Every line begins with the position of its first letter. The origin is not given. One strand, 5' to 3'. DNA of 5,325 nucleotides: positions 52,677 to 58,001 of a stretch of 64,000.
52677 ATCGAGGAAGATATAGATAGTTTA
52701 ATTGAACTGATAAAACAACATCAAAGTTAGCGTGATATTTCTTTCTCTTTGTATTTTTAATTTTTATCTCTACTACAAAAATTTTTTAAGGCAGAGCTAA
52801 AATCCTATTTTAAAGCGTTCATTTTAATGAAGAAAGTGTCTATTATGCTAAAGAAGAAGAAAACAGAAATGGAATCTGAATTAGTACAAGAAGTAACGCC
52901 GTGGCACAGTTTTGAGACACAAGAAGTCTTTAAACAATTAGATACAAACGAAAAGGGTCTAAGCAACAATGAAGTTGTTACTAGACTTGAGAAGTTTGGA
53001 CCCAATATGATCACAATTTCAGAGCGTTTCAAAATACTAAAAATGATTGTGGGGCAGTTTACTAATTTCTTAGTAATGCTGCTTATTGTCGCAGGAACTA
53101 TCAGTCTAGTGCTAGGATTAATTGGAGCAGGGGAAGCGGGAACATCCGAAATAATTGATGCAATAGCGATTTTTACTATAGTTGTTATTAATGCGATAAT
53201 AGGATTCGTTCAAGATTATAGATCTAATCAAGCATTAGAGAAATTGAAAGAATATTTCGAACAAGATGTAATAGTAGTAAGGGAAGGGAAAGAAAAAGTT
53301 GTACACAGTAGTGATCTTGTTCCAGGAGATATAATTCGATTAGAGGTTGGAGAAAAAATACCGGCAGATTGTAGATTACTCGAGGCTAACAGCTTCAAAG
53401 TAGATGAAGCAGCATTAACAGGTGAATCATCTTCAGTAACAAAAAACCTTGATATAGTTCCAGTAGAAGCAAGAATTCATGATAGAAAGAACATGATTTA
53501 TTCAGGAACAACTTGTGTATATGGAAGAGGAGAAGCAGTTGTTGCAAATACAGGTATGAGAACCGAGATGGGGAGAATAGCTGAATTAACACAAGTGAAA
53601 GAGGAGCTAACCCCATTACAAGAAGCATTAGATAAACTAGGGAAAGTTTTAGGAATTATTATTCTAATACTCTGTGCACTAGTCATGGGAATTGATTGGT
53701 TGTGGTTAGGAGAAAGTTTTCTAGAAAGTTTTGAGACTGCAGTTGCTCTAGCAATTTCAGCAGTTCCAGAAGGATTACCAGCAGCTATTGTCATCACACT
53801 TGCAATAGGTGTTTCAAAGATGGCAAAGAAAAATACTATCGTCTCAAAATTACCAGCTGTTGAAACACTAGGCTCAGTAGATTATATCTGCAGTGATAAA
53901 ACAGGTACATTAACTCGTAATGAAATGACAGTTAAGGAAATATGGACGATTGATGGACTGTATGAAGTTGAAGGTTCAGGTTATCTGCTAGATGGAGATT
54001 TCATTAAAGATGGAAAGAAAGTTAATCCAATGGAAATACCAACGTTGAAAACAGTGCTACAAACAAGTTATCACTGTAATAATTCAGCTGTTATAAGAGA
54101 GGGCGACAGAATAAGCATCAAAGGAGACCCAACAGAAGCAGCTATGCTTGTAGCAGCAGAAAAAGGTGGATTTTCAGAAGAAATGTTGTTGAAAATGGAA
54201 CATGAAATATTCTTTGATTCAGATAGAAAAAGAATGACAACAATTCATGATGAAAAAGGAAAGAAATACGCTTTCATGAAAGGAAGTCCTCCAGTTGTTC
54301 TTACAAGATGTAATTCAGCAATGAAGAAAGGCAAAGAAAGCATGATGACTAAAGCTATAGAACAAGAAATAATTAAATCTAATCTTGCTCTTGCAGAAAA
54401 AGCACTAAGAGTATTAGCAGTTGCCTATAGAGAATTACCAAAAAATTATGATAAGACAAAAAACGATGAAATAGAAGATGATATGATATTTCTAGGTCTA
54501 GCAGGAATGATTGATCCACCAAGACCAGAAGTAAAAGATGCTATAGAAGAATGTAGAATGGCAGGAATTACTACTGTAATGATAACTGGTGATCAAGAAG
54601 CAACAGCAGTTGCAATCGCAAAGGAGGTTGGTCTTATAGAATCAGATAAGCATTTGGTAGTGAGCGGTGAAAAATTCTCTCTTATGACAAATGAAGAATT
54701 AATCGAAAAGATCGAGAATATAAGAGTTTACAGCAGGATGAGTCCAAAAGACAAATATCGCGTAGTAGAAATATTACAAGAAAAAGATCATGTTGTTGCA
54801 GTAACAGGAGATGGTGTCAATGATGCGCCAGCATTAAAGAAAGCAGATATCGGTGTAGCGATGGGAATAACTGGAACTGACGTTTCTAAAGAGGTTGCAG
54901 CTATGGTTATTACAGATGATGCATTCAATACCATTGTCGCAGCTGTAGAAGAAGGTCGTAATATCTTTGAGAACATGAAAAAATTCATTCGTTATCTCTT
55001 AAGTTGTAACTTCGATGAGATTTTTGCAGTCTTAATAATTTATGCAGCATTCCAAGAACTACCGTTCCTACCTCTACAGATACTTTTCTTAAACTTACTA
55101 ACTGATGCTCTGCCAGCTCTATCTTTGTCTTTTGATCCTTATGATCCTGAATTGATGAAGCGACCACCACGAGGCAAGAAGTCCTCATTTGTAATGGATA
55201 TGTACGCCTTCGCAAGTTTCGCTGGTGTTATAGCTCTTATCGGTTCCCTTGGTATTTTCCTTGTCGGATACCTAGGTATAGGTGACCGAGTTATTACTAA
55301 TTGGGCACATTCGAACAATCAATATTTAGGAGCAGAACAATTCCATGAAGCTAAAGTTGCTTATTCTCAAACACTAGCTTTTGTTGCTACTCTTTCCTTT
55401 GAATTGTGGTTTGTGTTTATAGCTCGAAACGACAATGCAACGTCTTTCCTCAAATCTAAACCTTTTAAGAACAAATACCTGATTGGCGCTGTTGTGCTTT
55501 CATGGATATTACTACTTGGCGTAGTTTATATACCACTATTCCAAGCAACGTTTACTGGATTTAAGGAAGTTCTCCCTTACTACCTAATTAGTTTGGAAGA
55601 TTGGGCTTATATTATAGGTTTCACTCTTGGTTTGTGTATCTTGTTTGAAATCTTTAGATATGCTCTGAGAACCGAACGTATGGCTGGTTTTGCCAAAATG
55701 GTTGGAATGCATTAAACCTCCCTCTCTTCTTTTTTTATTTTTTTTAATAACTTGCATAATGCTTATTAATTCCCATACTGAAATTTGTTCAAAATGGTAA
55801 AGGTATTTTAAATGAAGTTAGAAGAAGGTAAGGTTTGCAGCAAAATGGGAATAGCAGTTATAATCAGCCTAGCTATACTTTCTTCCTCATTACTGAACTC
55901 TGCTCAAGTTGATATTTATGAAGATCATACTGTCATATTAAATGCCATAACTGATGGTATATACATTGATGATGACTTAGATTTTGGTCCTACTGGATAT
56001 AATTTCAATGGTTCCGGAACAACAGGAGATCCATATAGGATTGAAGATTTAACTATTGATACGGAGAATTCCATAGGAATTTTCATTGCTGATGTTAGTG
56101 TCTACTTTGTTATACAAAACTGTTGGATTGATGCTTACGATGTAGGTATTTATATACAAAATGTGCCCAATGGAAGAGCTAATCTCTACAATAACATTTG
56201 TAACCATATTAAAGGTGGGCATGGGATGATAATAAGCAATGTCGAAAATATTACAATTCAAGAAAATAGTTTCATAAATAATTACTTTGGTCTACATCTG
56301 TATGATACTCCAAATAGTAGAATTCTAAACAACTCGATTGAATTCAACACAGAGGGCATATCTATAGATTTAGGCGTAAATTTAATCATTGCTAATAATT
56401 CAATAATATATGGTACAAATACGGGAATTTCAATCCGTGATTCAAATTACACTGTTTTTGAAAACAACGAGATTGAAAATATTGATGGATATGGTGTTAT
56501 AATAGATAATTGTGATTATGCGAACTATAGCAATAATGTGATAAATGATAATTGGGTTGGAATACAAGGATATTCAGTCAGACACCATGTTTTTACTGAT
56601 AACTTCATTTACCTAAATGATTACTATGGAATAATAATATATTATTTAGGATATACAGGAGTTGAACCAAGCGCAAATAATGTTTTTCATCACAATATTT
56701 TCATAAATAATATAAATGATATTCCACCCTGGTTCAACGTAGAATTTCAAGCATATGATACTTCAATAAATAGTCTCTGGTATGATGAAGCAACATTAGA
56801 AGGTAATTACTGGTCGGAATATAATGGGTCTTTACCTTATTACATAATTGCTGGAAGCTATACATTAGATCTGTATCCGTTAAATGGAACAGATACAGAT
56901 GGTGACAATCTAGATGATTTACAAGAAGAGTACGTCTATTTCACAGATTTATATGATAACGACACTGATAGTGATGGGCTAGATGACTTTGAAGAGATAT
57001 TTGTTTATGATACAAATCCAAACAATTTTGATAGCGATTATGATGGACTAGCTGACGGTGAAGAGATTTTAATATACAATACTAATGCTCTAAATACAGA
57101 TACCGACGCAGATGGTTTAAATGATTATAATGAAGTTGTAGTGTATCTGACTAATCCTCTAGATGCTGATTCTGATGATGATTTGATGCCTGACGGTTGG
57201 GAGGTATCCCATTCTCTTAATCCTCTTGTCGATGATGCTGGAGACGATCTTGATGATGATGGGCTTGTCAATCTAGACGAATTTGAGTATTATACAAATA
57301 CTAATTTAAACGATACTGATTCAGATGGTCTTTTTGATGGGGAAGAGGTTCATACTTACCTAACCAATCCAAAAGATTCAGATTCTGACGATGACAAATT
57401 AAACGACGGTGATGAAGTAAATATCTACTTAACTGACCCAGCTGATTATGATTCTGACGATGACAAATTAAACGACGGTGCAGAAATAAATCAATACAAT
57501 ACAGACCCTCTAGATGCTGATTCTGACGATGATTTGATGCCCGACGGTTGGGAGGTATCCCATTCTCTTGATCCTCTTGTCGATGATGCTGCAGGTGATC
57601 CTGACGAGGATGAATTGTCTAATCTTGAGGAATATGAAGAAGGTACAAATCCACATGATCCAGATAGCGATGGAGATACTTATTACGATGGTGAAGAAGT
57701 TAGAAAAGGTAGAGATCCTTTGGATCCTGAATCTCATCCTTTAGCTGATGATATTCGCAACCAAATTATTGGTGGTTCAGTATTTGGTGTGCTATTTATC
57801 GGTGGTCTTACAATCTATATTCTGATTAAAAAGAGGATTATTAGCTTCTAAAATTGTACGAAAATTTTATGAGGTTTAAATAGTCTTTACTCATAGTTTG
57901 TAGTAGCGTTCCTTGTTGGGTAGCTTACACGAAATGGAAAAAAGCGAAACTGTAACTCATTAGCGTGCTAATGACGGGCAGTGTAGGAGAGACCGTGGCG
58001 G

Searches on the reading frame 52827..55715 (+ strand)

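Call 44: search_protein_families(library=pfam, proteins=[window:52827-55715:+], max_evalue=0.0001)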
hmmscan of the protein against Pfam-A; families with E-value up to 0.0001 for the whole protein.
window:52827-55715:+ (962 aa): 5 families
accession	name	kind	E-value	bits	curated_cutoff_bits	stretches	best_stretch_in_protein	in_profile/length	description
PF00122.25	E1-E2_ATPase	-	2e-51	174.5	28.1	1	146-335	5-181/181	E1-E2 ATPase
PF00689.26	Cation_ATPase_C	-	1.7e-36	126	27.3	1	745-945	2-174/175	Cation transporting ATPase, C-terminus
PF00702.32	Hydrolase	-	3.7e-18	67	26.4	1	352-674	2-191/191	haloacid dehalogenase-like hydrolase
PF13246.12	Cation_ATPase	-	2.9e-16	59.7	21.7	1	417-497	3-90/91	Cation transport ATPase (P-type)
PF00690.31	Cation_ATPase_N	-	6.3e-16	58.2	20.4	1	26-93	1-69/69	Cation transporter/ATPase, N-terminus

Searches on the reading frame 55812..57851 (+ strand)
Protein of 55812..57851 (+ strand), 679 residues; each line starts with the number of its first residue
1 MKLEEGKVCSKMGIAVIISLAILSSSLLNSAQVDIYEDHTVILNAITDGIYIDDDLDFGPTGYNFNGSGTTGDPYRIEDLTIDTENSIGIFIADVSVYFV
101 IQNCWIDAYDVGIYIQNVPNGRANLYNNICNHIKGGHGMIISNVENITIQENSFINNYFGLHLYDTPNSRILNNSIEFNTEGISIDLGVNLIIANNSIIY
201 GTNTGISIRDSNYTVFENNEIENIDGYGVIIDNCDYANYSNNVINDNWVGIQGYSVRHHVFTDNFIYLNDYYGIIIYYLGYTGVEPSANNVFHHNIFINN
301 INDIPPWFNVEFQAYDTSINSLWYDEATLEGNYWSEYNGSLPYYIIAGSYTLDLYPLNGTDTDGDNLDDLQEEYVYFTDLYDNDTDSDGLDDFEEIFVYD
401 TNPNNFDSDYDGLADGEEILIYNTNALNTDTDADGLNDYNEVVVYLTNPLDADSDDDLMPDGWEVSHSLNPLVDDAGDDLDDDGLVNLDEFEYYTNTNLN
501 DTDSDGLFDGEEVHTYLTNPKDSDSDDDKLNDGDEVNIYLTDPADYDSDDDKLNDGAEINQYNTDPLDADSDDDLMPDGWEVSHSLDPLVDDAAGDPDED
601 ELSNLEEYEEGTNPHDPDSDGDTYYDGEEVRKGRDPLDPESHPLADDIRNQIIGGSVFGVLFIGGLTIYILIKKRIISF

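Call 44: search_protein_families(library=pfam, proteins=[window:55812-57851:+], max_evalue=0.0001)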
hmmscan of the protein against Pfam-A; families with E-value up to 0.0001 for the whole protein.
window:55812-57851:+ (679 aa): 2 families
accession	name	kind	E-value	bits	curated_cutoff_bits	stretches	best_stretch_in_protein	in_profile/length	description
PF13229.12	Beta_helix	-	2.1e-22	79.9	25.9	2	89-232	2-145/158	Right handed beta helix region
PF05048.19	NosD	-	1.1e-16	61.3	23.6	1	136-339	16-212/212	Periplasmic copper-binding protein (NosD)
